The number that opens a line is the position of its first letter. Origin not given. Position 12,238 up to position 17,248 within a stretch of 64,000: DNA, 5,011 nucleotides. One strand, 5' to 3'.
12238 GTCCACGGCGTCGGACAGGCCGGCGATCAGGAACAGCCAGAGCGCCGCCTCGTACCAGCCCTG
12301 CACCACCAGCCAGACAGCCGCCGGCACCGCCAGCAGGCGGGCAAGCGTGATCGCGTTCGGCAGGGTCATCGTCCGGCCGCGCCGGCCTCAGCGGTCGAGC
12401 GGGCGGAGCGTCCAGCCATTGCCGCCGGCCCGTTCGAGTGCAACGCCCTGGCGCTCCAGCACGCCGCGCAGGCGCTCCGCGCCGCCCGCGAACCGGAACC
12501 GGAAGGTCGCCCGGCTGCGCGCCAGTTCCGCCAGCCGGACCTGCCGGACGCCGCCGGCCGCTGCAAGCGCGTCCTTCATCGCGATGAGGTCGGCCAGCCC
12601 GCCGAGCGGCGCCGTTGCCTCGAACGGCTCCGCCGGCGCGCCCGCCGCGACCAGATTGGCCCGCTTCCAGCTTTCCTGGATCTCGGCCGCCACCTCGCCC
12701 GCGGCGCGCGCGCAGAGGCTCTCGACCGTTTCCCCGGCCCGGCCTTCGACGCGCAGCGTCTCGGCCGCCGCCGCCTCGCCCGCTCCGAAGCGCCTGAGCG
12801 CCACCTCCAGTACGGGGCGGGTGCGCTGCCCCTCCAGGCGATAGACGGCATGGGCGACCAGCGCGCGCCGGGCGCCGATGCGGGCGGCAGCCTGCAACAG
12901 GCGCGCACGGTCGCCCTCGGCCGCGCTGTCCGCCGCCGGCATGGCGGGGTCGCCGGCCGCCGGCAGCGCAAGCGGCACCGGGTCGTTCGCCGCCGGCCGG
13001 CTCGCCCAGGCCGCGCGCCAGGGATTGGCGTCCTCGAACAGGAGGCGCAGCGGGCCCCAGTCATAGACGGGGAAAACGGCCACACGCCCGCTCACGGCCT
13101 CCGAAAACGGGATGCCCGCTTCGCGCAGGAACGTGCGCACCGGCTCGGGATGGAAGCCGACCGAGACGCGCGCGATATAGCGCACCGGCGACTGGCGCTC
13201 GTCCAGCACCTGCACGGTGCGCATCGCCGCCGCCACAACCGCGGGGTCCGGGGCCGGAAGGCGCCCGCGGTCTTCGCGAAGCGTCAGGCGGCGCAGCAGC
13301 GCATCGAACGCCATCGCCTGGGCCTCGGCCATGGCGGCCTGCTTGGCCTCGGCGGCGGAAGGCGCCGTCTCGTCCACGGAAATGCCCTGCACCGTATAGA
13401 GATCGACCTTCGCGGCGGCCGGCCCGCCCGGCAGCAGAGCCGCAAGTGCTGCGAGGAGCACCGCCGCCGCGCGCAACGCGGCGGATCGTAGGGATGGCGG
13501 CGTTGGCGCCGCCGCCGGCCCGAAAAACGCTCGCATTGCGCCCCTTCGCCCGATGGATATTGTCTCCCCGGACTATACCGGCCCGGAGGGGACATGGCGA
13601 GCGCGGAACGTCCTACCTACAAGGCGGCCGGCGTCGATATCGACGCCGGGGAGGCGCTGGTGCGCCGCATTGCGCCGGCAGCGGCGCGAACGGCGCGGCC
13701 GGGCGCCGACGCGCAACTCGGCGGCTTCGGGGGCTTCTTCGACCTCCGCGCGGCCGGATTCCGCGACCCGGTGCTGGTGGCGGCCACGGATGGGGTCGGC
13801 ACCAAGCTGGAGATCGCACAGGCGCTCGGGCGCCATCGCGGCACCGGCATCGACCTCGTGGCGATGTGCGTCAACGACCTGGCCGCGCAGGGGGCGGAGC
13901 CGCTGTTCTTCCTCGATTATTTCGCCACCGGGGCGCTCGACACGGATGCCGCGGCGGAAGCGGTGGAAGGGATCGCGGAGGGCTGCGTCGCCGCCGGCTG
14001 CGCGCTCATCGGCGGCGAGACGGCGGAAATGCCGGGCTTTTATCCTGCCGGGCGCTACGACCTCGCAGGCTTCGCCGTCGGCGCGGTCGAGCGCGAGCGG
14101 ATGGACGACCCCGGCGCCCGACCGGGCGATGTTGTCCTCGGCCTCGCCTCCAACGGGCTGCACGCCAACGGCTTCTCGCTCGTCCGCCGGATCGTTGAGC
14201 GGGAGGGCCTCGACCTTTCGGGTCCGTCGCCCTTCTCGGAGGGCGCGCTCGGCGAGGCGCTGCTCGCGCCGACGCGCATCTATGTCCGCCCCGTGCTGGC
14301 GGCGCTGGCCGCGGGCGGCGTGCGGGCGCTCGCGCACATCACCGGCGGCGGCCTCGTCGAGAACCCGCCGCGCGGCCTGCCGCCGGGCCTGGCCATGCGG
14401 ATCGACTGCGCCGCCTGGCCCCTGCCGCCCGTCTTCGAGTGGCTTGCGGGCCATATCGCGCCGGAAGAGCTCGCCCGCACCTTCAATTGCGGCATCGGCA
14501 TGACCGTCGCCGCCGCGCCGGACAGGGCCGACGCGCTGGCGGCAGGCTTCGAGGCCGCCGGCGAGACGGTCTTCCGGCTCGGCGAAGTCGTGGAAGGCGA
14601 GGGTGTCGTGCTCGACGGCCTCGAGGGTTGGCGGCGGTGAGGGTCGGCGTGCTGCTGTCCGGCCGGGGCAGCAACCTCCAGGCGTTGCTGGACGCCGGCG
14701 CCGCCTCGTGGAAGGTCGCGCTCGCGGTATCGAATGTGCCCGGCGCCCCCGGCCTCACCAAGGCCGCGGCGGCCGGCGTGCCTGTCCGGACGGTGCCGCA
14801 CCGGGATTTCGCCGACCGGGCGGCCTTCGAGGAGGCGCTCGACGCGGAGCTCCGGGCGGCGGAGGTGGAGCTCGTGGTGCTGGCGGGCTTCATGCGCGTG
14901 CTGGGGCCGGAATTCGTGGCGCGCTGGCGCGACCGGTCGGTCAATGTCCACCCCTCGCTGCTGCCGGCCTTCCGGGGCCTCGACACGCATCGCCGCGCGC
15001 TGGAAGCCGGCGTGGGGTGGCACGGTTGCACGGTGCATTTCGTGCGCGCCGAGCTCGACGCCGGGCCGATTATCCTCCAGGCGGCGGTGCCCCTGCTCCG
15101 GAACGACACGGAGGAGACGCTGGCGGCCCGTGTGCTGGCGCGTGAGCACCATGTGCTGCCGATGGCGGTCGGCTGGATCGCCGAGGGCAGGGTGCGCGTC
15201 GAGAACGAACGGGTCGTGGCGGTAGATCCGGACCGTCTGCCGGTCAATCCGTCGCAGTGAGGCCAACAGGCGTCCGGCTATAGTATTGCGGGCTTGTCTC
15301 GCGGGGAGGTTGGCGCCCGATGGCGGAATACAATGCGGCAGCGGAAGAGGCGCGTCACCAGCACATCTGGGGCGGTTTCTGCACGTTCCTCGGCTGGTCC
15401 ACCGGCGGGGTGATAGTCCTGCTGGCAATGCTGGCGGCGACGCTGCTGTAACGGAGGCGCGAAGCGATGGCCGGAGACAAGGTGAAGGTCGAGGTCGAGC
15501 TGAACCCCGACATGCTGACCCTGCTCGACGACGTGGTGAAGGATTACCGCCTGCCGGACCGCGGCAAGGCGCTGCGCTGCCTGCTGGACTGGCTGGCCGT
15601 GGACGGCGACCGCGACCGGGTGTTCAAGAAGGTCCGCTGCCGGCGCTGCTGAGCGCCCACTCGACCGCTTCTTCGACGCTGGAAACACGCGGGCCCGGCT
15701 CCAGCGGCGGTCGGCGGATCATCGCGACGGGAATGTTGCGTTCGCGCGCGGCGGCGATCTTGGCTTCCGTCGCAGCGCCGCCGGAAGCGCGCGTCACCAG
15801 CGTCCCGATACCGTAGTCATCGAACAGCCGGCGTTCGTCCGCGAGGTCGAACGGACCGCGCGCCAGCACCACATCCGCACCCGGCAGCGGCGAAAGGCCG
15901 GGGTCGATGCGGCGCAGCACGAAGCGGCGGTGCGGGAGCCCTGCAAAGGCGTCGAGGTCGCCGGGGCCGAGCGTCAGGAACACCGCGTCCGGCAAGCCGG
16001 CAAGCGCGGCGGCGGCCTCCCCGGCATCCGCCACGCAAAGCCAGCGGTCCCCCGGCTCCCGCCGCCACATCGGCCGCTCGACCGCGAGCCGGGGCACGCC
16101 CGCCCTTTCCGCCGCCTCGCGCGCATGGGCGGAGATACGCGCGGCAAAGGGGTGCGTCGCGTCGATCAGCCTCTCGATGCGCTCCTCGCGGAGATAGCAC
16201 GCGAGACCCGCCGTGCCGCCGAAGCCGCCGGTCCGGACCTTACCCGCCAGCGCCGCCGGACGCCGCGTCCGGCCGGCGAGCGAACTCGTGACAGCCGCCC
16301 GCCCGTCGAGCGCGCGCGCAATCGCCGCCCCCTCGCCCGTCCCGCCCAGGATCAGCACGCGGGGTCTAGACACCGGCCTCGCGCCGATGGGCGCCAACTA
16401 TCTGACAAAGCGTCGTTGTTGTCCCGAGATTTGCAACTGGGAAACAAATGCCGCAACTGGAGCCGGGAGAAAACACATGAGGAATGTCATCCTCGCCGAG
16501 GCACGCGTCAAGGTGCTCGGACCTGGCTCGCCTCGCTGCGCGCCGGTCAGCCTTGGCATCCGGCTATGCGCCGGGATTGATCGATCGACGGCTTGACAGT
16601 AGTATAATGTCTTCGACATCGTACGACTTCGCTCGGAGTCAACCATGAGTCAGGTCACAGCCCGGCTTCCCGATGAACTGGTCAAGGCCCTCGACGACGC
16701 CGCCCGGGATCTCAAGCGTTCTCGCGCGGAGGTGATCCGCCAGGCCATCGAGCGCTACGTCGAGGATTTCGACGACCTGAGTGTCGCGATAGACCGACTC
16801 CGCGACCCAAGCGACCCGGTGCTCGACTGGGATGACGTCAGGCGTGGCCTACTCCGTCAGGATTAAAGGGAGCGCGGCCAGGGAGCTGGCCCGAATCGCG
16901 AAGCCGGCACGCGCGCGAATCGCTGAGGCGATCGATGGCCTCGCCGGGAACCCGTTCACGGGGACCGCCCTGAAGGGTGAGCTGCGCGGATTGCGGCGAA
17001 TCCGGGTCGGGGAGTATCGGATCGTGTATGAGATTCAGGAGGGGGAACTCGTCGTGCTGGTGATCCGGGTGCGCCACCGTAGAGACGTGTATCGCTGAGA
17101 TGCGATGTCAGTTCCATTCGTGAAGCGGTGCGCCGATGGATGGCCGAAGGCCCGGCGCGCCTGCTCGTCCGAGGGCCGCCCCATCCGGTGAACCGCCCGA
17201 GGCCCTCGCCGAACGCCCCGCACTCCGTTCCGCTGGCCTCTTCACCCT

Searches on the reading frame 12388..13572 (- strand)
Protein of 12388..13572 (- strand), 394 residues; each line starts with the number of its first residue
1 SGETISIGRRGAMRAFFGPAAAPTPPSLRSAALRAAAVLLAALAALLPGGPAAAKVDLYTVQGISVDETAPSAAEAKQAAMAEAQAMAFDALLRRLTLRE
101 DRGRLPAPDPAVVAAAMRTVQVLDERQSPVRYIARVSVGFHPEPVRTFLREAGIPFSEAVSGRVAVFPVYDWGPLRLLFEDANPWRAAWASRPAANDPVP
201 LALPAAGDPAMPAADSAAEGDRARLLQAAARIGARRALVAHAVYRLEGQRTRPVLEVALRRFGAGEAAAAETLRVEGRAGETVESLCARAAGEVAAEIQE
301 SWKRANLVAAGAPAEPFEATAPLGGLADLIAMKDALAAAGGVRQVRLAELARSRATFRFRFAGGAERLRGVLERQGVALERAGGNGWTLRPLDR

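Call 39: search_protein_families(library=pfam, proteins=[window:12388-13572:-], max_evalue=0.01)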
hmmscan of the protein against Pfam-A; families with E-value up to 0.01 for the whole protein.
window:12388-13572:- (394 aa): 1 family
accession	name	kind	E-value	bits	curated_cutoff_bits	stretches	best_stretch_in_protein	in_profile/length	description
PF09839.14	DUF2066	-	8.6e-11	42.1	23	1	60-259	3-197/232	Uncharacterized protein conserved in bacteria (DUF2066)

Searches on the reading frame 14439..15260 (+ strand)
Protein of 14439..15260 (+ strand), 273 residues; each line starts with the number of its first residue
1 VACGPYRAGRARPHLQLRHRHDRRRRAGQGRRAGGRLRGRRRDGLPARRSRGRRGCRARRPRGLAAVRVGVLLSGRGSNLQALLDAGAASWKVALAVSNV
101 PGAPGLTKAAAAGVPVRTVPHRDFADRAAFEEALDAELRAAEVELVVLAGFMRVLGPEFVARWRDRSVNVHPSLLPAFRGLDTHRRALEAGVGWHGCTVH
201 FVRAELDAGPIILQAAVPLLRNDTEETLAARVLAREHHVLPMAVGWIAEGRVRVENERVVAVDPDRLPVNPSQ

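Call 39: search_protein_families(library=pfam, proteins=[window:14439-15260:+], max_evalue=0.01)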
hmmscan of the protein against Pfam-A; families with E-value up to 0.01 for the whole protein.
window:14439-15260:+ (273 aa): 1 family
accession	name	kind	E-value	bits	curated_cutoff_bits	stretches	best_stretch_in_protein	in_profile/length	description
PF00551.24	Formyl_trans_N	-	2.8e-54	184.1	26.1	1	68-244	2-181/181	Formyl transferase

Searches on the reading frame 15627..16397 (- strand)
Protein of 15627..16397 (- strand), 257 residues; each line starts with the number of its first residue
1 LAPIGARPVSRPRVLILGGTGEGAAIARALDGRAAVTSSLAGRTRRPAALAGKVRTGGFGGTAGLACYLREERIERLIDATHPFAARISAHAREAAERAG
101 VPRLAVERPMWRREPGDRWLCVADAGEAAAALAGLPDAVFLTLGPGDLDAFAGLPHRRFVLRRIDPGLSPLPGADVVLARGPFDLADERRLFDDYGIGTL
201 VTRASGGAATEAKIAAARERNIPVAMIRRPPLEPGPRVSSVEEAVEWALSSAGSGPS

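Call 5: search_protein_families(library=pfam, proteins=[window:15627-16397:-], max_evalue=1)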
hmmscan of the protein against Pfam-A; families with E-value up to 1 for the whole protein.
window:15627-16397:- (257 aa): 1 family
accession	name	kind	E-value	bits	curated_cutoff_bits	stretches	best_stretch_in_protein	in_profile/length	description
PF02571.20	CbiJ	-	5.3e-65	219.6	28.6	1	13-248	1-233/234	Precorrin-6x reductase CbiJ/CobK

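Call 6: search_protein_families(library=ncbifam, proteins=[window:15627-16397:-], max_evalue=1)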
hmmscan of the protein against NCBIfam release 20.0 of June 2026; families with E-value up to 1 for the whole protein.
window:15627-16397:- (257 aa): 8 families
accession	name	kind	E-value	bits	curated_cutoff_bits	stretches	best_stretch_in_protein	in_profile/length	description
NF005968.0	PRK08057.1-2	equivalog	3.4e-85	285.7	231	1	12-248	2-242/248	cobalt-precorrin-6A reductase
NF005971.0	PRK08057.1-5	equivalog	5e-62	209.7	431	1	8-250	2-244/248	cobalt-precorrin-6A reductase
NF005969.0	PRK08057.1-3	equivalog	1.1e-60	205.1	302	1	12-241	3-229/243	cobalt-precorrin-6A reductase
TIGR00715.1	precor6x_red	equivalog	4.2e-37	128.2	129.85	1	13-248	2-251/256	precorrin-6A reductase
NF005970.0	PRK08057.1-4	equivalog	1.5e-26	93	245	1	15-247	3-249/256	cobalt-precorrin-6A reductase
NF005967.0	PRK08057.1-1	equivalog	8.3e-16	58.1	358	1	11-231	3-235/263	cobalt-precorrin-6A reductase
NF005565.0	PRK07235.1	subfamily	0.16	10.5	545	1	17-90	168-239/506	amidase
TIGR01470.1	cysG_Nterm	subfamily_domain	0.2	11.3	62.3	0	61-111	128-176/205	siroheme synthase, N-terminal domain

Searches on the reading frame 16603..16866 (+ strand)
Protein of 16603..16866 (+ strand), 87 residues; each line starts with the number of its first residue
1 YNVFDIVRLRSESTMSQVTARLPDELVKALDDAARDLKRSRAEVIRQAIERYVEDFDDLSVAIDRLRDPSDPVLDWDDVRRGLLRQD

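Call 39: search_protein_families(library=pfam, proteins=[window:16603-16866:+], max_evalue=0.01)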
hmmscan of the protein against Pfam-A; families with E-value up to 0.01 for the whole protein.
window:16603-16866:+ (87 aa): 4 families
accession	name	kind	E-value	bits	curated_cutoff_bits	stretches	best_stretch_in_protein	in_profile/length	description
PF01402.27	RHH_1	-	3.2e-11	43.2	20.5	1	18-54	2-38/39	Ribbon-helix-helix protein, copG family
PF19807.5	DUF6290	-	0.00058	20.4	27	1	15-64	1-50/72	Family of unknown function (DUF6290)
PF12651.13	RHH_3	-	0.0006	20.2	21.6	1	18-55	5-42/44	Ribbon-helix-helix domain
PF07878.17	RHH_5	-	0.0066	16.6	26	1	18-54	4-40/43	CopG-like RHH_1 or ribbon-helix-helix domain, RHH_5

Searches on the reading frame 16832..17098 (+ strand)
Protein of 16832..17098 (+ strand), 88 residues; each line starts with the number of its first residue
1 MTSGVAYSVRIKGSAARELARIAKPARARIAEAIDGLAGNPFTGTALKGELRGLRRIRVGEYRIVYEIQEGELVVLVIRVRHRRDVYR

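Call 39: search_protein_families(library=pfam, proteins=[window:16832-17098:+], max_evalue=0.01)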
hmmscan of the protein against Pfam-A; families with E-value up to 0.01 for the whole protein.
window:16832-17098:+ (88 aa): 3 families
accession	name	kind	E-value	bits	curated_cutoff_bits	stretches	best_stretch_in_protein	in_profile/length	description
PF05016.21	ParE_toxin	-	8.4e-16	58.8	23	1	9-87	1-89/89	ParE toxin of type II toxin-antitoxin system, parDE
PF15781.12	ParE-like_toxin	-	1.1e-05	25.8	28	1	14-88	6-84/87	ParE-like toxin of type II bacterial toxin-antitoxin system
PF06769.20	YoeB_toxin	-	0.0016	18.8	27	1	28-79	21-77/80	YoeB-like toxin of bacterial type II toxin-antitoxin system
